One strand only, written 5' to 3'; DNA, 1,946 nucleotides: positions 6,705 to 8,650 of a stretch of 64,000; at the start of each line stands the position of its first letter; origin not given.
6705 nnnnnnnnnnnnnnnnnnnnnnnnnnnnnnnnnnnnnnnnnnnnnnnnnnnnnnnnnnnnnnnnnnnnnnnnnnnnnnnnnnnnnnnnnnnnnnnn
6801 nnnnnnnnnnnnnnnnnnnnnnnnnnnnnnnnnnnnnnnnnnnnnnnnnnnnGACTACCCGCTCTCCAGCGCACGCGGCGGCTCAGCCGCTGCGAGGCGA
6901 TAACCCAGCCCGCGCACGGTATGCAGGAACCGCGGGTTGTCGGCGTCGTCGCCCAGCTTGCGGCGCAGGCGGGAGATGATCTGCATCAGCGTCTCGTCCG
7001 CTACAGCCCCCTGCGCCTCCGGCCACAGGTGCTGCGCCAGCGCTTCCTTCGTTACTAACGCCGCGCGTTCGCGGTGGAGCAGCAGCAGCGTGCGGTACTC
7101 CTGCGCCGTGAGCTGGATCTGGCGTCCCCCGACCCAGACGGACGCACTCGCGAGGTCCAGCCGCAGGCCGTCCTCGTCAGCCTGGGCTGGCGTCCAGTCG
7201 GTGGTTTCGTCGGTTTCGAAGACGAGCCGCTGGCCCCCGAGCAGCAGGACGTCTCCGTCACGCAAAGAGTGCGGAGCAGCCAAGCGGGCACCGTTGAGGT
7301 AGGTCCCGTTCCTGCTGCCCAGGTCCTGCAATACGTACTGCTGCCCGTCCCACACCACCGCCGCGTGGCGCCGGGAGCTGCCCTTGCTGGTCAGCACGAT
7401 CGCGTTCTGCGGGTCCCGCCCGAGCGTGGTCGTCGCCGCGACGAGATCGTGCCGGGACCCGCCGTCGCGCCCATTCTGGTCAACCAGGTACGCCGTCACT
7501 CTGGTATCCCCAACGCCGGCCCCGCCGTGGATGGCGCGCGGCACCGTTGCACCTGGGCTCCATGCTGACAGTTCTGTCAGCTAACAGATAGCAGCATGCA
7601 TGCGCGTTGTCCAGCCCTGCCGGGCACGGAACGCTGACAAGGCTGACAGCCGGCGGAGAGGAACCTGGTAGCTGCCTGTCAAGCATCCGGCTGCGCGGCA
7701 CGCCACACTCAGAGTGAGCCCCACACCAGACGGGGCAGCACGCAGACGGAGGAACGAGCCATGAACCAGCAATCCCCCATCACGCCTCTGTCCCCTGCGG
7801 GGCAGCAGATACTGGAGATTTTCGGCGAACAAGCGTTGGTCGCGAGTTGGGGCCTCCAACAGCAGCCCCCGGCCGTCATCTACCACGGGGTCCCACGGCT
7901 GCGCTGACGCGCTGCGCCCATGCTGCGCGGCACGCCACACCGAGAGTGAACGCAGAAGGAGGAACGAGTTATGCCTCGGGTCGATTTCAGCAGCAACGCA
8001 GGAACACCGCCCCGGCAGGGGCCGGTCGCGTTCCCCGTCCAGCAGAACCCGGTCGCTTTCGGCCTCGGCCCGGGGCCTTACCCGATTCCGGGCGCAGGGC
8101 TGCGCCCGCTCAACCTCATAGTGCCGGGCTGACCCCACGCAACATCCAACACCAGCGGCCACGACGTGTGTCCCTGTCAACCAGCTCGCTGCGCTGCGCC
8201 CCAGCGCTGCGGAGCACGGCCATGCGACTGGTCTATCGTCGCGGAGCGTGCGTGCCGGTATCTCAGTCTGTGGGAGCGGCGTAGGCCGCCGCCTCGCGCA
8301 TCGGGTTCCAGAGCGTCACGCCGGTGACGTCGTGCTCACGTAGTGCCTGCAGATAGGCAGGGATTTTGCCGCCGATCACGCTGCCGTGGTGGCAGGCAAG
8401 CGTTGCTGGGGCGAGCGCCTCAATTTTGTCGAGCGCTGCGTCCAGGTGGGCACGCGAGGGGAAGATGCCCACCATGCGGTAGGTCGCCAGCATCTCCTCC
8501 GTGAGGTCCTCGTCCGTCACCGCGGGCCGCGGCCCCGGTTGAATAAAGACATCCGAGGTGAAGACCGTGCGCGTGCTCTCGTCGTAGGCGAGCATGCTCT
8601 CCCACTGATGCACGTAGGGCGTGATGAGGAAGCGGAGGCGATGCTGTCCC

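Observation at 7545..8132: Duplicated leader plus small-ORF cassette (48 aa and 53 aa) next to the kinase/FHA-regulator operon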

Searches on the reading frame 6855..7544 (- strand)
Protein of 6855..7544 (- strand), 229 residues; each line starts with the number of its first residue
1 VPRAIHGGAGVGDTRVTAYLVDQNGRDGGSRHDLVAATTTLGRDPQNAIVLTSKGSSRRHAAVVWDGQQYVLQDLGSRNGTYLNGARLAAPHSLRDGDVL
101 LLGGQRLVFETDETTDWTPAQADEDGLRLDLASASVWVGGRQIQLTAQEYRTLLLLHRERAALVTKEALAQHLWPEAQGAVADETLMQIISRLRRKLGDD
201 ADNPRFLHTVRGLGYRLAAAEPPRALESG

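Call 7: find_encoding_contigs(protein=window:6855-7544:-, flank=10000, max_places=6)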
Protein window:6855-7544:- (229 aa): 2 contigs read that carry it; 1 place shown.
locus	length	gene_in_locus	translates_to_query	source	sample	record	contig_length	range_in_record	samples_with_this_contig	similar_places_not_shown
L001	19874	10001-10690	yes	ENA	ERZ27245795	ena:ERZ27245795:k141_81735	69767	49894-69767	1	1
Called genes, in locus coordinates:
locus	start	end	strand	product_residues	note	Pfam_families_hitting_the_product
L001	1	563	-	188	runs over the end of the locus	PF01583:APS_kinase, PF08433:KTI12 (weak), PF13238:AAA_18 (weak), PF13671:AAA_33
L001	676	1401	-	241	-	PF01507:PAPS_reduct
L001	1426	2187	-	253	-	PF01925:TauE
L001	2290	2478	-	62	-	PF10055:DUF2292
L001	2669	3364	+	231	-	PF00702:Hydrolase, PF13419:HAD_2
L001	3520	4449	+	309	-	PF03069:FmdA_AmdA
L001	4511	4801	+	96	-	PF04014:MazE_antitoxin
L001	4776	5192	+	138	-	PF01850:PIN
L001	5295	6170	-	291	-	PF00561:Abhydrolase_1, PF12697:Abhydrolase_6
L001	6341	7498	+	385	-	PF04909:Amidohydro_2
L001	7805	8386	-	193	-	PF00440:TetR_N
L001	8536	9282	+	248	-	PF19583:ODP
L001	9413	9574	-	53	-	-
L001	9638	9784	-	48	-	-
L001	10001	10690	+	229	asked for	PF16697:Yop-YscD_cpl, PF00498:FHA, PF00486:Trans_reg_C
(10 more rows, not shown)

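Call 8: find_related_loci(query=window:6855-7544:-, collection=genome_contigs, flank=6000)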
Query window:6855-7544:- (229 aa) in genome_contigs; peptide patterns used: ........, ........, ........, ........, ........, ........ (x = any residue, [..] = any of these).
312 stretches matched a pattern; 161 encode a relative of the query (tblastn E <= 1e-3); the best 80 are kept; 80 distinct loci.
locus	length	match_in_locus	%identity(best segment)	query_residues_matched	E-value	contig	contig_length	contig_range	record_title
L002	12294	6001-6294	42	127-222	1e-15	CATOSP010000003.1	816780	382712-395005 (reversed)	MAG: uncultured Dehalococcoidia bacterium isolate 286066b2-4084-4aa5-9e65-18c9001dea11 genome assembly, contig: contig_3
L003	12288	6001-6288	43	127-223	2e-15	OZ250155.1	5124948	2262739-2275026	MAG: Dehalococcoidia bacterium isolate 1061aa9e-c1ab-476f-8b68-e9686b595c54 genome assembly, chromosome: 1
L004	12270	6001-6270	44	129-218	3e-15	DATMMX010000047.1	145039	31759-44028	MAG TPA_asm: Candidatus Angelobacter sp. isolate SMAG_U12835 k141_225075, whole genome shotgun sequence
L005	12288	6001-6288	42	127-223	5e-15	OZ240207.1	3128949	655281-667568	MAG: Dehalococcoidia bacterium isolate 3f106f04-5a50-46dd-94d3-5b382f65daaf genome assembly, chromosome: 1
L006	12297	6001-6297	41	119-218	4e-15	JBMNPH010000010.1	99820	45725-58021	MAG: Candidatus Merdivicinus sp. isolate SBF912SR2HQ0031 scaffold_795_c1, whole genome shotgun sequence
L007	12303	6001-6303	39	127-228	5e-15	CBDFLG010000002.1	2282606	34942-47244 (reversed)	MAG: Dehalococcoidia bacterium isolate efce6ea5-ba2a-426c-ac69-3e93deb07a8c genome assembly, contig: contig_2, whole gen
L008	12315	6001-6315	38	119-224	6e-15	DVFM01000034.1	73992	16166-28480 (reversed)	MAG TPA_asm: Candidatus Merdivicinus intestinavium isolate CHK188-1901 CHK188__C76331_L73992_ERR3414583, whole genome sh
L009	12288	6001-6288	40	127-223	6e-15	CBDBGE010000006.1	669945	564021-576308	MAG: Dehalococcoidia bacterium isolate cbf7c279-2744-4af4-98a5-7b2d7e2e1d30 genome assembly, contig: contig_6, whole gen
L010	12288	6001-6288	43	127-223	7e-15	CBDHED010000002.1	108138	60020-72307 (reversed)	MAG: Dehalococcoidia bacterium isolate a564f895-d268-4ede-b5bb-8ec45e4dc2fc genome assembly, contig: contig_2, whole gen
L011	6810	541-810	42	127-217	8e-15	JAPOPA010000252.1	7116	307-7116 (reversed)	MAG: Chloroflexota bacterium isolate APA_bin_48 c_000000611859, whole genome shotgun sequence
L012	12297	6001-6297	38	127-225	1e-14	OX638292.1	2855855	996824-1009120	MAG: uncultured Dehalococcoidia bacterium isolate 695a8b18-9d85-47ae-89af-9793d4c73328 genome assembly, chromosome: 1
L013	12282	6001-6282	43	127-221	9e-15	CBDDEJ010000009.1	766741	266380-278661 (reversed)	MAG: Dehalococcoidia bacterium isolate 49c8d7ff-4838-46bf-a9ef-c42a27772ead genome assembly, contig: contig_9, whole gen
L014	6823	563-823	41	136-223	1e-14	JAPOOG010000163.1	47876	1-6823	MAG: Bryobacterales bacterium isolate APA_bin_29 c_000000274746, whole genome shotgun sequence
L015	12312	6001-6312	38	127-225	1e-14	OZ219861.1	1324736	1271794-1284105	MAG: Dehalococcoidia bacterium isolate 64608d2e-b53d-4acf-b835-26db22483995 genome assembly, chromosome: 3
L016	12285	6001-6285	42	127-222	2e-14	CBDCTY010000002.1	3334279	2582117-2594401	MAG: Dehalococcoidia bacterium isolate 8d763e54-a689-437c-9121-06e6f54ce659 genome assembly, contig: contig_2, whole gen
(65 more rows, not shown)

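Call 12: find_homologous_proteins(query=window:6855-7544:-, max_evalue=1e-10)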
Query window:6855-7544:- (229 aa): 36 proteins with E <= 1e-10 among 8000 candidates.
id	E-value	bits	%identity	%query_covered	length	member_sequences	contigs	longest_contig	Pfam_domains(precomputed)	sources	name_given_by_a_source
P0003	1.0e-144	498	100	100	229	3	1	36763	PF00498.32,PF16697.11,PF00486.35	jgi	-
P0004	5.8e-76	273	65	87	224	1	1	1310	PF00498.32,PF16697.11,PF00486.35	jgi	jgi:DNA-binding response OmpR family regulator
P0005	9.4e-72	259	60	90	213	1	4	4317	PF00498.32,PF16697.11,PF00486.35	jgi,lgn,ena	jgi:hypothetical protein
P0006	4.0e-55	205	51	88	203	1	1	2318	PF00498.32,PF16697.11,PF00486.35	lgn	-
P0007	1.5e-53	200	50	88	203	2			PF00498.32,PF16697.11,PF00486.35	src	-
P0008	1.8e-53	199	51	88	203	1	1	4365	PF00498.32,PF16697.11,PF00486.35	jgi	jgi:hypothetical protein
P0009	4.3e-53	198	53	88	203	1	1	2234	PF00498.32,PF16697.11,PF00486.35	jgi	jgi:pSer/pThr/pTyr-binding forkhead associated (FHA) protein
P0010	4.1e-52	195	49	88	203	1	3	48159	PF00498.32,PF16697.11,PF00486.35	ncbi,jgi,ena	-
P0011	3.1e-51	192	52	83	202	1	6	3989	PF00498.32,PF16697.11,PF00486.35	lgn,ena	-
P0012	8.0e-49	184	48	88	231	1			PF00498.32,PF16697.11,PF00486.35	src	-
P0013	8.8e-48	181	47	90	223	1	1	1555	PF00498.32,PF16697.11,PF00486.35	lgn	-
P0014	8.7e-45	171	45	87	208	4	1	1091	PF00498.32,PF16697.11,PF00486.35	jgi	jgi:hypothetical protein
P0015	1.5e-44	170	51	83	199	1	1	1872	PF00498.32,PF16697.11,PF00486.35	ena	-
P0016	1.2e-38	151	44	90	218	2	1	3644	PF00498.32,PF16697.11,PF00486.35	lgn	-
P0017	2.4e-38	150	44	90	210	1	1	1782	PF00498.32,PF16697.11,PF00486.35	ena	-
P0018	9.7e-38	148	44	87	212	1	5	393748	PF00498.32,PF16697.11,PF00486.35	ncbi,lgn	-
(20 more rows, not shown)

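Call 15: find_encoding_contigs(protein=P0010, flank=5000, max_places=3)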
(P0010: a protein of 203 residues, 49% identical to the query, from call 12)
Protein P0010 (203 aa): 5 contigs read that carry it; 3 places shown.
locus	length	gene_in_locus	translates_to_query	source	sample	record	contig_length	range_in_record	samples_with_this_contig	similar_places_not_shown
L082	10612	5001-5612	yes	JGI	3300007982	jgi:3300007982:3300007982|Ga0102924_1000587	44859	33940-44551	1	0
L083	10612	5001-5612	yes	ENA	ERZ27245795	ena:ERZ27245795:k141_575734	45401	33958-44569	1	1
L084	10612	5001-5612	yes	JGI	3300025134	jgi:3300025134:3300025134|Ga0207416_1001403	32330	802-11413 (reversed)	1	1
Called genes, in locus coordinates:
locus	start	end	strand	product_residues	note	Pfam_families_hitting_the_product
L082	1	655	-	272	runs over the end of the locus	PF06386:GvpL_GvpF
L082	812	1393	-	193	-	-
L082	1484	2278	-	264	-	-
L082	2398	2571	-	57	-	-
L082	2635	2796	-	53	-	-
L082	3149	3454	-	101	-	-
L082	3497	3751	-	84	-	-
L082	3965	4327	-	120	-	-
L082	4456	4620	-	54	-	-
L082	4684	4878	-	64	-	-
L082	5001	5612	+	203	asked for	PF16697:Yop-YscD_cpl, PF00498:FHA, PF00486:Trans_reg_C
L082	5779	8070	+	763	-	PF00069:Pkinase, PF07714:PK_Tyr_Ser-Thr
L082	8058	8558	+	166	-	PF10502:Peptidase_S26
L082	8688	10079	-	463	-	PF00989:PAS, PF13188:PAS_8 (weak), PF08448:PAS_4, PF13426:PAS_9, PF00990:GGDEF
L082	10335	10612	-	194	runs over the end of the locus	?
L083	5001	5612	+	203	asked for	PF16697:Yop-YscD_cpl, PF00498:FHA, PF00486:Trans_reg_C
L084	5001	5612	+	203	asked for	PF16697:Yop-YscD_cpl, PF00498:FHA, PF00486:Trans_reg_C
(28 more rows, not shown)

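Call 16: find_encoding_contigs(protein=P0005, flank=5000, max_places=4)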
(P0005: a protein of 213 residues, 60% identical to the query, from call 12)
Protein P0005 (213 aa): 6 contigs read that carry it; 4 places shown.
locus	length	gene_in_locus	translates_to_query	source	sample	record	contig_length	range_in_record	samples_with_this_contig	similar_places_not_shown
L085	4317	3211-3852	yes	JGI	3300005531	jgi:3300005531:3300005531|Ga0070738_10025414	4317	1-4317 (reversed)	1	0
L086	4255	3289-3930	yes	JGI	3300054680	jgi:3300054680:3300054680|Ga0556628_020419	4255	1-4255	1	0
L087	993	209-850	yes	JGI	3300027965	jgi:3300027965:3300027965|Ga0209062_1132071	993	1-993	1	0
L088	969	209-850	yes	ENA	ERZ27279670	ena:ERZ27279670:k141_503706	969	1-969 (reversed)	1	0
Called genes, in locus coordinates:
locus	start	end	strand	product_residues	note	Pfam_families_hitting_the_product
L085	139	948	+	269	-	PF20260:PUA_4 (weak), PF04452:Methyltrans_RNA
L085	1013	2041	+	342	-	PF03807:F420_oxidored (weak), PF02153:PDH_N, PF20463:PDH_C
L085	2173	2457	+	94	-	PF04025:RemA-like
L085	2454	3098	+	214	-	PF00625:Guanylate_kin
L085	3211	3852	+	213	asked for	PF16697:Yop-YscD_cpl, PF00498:FHA, PF00486:Trans_reg_C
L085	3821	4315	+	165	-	?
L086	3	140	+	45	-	?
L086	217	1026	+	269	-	PF20260:PUA_4 (weak), PF04452:Methyltrans_RNA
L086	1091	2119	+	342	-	PF03807:F420_oxidored (weak), PF02153:PDH_N, PF20463:PDH_C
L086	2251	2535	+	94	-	PF04025:RemA-like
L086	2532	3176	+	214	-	PF00625:Guanylate_kin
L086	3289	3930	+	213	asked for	PF16697:Yop-YscD_cpl, PF00498:FHA, PF00486:Trans_reg_C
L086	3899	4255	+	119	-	?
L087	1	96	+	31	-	?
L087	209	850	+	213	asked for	PF16697:Yop-YscD_cpl, PF00498:FHA, PF00486:Trans_reg_C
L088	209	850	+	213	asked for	PF16697:Yop-YscD_cpl, PF00498:FHA, PF00486:Trans_reg_C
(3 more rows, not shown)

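Call 17: find_encoding_contigs(protein=P0018, flank=5000, max_places=3)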
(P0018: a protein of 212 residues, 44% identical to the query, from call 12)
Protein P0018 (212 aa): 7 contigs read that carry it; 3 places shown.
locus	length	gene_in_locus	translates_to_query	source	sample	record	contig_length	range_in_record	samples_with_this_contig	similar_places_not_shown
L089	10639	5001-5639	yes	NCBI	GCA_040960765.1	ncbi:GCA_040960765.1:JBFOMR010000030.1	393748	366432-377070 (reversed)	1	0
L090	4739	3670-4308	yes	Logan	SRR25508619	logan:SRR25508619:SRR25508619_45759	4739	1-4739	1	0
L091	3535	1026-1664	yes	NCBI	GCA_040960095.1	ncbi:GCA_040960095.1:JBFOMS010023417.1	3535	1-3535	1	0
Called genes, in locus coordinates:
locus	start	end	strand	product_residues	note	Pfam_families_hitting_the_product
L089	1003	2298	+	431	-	-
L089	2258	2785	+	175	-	-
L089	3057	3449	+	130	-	-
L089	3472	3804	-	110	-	-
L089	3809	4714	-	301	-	PF16697:Yop-YscD_cpl, PF00498:FHA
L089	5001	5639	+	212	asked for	PF16697:Yop-YscD_cpl, PF00498:FHA, PF00486:Trans_reg_C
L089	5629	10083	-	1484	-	PF00310:GATase_2, PF04898:Glu_syn_central, PF01070:FMN_dh (faint), PF01645:Glu_synthase, PF01493:GXGXG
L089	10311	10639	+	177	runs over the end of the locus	PF04343:DUF488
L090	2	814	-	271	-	?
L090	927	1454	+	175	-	-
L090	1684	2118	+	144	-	-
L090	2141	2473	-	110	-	-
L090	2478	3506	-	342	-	PF16697:Yop-YscD_cpl, PF00498:FHA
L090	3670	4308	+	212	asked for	PF16697:Yop-YscD_cpl, PF00498:FHA, PF00486:Trans_reg_C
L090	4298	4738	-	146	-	?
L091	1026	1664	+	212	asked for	PF16697:Yop-YscD_cpl, PF00498:FHA, PF00486:Trans_reg_C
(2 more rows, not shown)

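Call 21: find_encoding_contigs(protein=P0008, flank=5000, max_places=3)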
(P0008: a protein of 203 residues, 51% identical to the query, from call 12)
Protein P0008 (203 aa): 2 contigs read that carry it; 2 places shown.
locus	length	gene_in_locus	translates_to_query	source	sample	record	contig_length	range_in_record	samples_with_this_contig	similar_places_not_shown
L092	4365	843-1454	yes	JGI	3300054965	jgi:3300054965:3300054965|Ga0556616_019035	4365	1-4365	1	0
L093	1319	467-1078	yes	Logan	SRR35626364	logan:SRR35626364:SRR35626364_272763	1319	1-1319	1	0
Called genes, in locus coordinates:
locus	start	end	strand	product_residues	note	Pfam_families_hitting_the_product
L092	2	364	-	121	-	?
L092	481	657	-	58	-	-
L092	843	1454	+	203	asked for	PF16697:Yop-YscD_cpl, PF00498:FHA, PF00486:Trans_reg_C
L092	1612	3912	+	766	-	PF00069:Pkinase, PF03109:ABC1 (faint), PF07714:PK_Tyr_Ser-Thr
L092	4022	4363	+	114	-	?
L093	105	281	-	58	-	-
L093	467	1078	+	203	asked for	PF16697:Yop-YscD_cpl, PF00498:FHA, PF00486:Trans_reg_C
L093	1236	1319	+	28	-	?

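Call 22: find_encoding_contigs(protein=P0011, flank=5000, max_places=4)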
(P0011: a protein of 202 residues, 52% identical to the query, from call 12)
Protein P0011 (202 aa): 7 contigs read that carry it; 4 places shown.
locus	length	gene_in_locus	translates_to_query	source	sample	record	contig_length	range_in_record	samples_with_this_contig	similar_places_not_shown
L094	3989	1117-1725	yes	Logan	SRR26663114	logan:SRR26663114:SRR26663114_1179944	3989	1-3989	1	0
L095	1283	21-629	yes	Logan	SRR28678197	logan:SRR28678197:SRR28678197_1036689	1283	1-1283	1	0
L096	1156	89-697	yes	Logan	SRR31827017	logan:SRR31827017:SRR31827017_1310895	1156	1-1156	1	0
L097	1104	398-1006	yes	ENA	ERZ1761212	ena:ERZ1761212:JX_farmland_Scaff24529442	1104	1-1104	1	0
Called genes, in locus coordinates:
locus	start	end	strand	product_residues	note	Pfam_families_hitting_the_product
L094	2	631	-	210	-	?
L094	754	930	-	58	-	-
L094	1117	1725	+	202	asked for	PF16697:Yop-YscD_cpl, PF00498:FHA, PF00486:Trans_reg_C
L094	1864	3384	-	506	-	PF13416:SBP_bac_8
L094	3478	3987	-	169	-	?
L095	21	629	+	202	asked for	PF16697:Yop-YscD_cpl, PF00498:FHA, PF00486:Trans_reg_C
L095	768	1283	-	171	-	?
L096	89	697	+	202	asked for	PF16697:Yop-YscD_cpl, PF00498:FHA, PF00486:Trans_reg_C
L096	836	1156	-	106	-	?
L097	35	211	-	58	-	-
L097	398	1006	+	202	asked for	PF16697:Yop-YscD_cpl, PF00498:FHA, PF00486:Trans_reg_C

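Call 26: find_encoding_contigs(protein=P0004, flank=5000, max_places=3)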
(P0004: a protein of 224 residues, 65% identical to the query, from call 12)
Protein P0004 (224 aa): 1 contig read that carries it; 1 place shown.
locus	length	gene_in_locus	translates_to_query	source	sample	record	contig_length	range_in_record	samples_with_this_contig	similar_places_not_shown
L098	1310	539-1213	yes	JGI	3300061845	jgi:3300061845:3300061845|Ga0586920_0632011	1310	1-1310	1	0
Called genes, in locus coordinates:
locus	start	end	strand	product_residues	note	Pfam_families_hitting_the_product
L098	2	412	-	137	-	?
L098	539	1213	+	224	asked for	PF16697:Yop-YscD_cpl, PF00498:FHA, PF00486:Trans_reg_C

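Call 27: find_encoding_contigs(protein=P0009, flank=5000, max_places=3)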
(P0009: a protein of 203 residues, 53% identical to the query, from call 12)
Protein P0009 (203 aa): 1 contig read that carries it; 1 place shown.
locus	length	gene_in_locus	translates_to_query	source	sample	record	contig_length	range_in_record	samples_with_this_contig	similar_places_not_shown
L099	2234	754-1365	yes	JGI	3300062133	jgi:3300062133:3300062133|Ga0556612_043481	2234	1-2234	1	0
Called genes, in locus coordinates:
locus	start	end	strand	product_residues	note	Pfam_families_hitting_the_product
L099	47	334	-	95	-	-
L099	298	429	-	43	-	-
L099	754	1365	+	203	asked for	PF16697:Yop-YscD_cpl, PF00498:FHA, PF00486:Trans_reg_C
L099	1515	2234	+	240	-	?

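Call 28: find_encoding_contigs(protein=P0016, flank=5000, max_places=3)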
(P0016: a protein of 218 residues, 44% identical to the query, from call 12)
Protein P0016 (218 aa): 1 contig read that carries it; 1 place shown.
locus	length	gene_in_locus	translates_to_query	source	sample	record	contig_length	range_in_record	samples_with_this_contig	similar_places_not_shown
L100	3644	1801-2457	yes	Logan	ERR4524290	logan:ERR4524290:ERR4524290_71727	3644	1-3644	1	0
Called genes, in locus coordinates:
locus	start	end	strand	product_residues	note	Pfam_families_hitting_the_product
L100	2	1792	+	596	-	?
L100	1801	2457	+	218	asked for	PF16697:Yop-YscD_cpl, PF00498:FHA, PF00486:Trans_reg_C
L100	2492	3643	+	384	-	?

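Call 46: find_encoding_contigs(protein=P0003, flank=10000, max_places=5)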
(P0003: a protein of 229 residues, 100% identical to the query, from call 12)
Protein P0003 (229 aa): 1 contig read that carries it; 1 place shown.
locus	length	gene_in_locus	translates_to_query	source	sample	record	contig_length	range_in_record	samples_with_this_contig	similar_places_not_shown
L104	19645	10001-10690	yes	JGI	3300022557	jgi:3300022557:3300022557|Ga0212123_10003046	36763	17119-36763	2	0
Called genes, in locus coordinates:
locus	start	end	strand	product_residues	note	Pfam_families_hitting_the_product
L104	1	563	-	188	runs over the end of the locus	PF01583:APS_kinase, PF08433:KTI12 (weak), PF13238:AAA_18 (weak), PF13671:AAA_33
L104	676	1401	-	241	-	PF01507:PAPS_reduct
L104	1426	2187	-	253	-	PF01925:TauE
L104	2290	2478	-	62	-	PF10055:DUF2292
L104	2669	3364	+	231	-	PF00702:Hydrolase, PF13419:HAD_2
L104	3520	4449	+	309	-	PF03069:FmdA_AmdA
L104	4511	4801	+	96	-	PF04014:MazE_antitoxin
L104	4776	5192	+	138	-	PF01850:PIN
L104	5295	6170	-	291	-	PF00561:Abhydrolase_1, PF12697:Abhydrolase_6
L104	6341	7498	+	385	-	PF04909:Amidohydro_2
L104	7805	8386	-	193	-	PF00440:TetR_N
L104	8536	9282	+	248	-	PF19583:ODP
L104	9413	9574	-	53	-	-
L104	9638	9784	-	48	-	-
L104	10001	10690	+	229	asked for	PF16697:Yop-YscD_cpl, PF00498:FHA, PF00486:Trans_reg_C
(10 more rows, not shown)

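Call 62: search_protein_families(library=ncbifam, proteins=[window:6855-7544:-], max_evalue=1)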
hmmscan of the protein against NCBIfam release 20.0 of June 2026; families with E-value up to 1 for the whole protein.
window:6855-7544:- (229 aa): 45 families (the best 25 are shown)
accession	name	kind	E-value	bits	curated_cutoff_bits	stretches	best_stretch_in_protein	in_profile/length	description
NF049868.1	FhaB_Rv0019c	equivalog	6.1e-17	62.1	125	1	18-103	67-152/158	FHA domain-containing protein FhaB/FipA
NF041660.2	oxygluDhInhib_OdhI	equivalog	6.9e-16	58.3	200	1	17-110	36-128/130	oxoglutarate dehydrogenase inhibitor Odhl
NF033117.2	vanR_ACDEGLN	exception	6.6e-15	55.3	350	1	119-217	128-225/226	VanR-ABDEGLN family response regulator transcription factor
NF045944.1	ResRegRpaBCyano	equivalog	4.8e-14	52.3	330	1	125-217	134-227/229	response regulator transcription factor RpaB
NF040689.1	MtrAB_MtrA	equivalog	3e-13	49.6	300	1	125-217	127-218/219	MtrAB system response regulator MtrA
TIGR01387.1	cztR_silR_copR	subfamily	6.4e-12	45.6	279.2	1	125-217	128-218/218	heavy metal response regulator transcription factor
NF000403.1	vanR-C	exception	4.2e-11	42.8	480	1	122-216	135-228/231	vancomycin resistance response regulator transcription factor VanR-C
NF053854.1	RespRegPhoBBctds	equivalog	4.2e-11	42.6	270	1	115-217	126-224/225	two-component system response regulator PhoB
NF000404.1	vanR-D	exception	6.4e-11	42.2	500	1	123-217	137-230/232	vancomycin resistance response regulator transcription factor VanR-D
TIGR02154.1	PhoB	equivalog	1.8e-10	40.5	296.2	1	123-217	133-225/226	phosphate regulon transcriptional regulator PhoB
NF045991.1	RespRegCtrARhodob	equivalog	3.3e-10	40.1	350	1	125-217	130-221/224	response regulator transcription factor CtrA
TIGR03354.1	VI_FHA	hypoth_equivalog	3.6e-10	40.2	120.25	1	32-120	19-116/420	type VI secretion system-associated FHA domain protein TagH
NF000401.1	vanR-A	exception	8.3e-10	38.5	500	1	125-217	137-229/231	vancomycin resistance response regulator transcription factor VanR-A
NF008078.0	PRK10816.1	equivalog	9.1e-10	38.4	336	1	127-217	132-220/223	two-component system response regulator PhoP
NF041733.1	resp_reg_CseB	equivalog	1.6e-09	37.5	350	1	124-218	139-227/228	two-component system response regulator CseB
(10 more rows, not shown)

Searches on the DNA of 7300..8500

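Call 4: search_rna_families(source=window, start=7300, end=8500, threshold=evalue, max_evalue=10)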
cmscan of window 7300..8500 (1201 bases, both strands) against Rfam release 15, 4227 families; matches with E-value up to 10: 2.
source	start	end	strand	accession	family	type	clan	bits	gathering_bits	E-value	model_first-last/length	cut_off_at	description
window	7390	7432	+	RF02369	h2cR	Gene; sRNA;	-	15.5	70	7.6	1-137/137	no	h2cR sRNA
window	8082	8169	-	RF01225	ACA64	Gene; snRNA; snoRNA; HACA-box;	-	14.5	35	3.4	1-128/128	no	Small nucleolar RNA ACA64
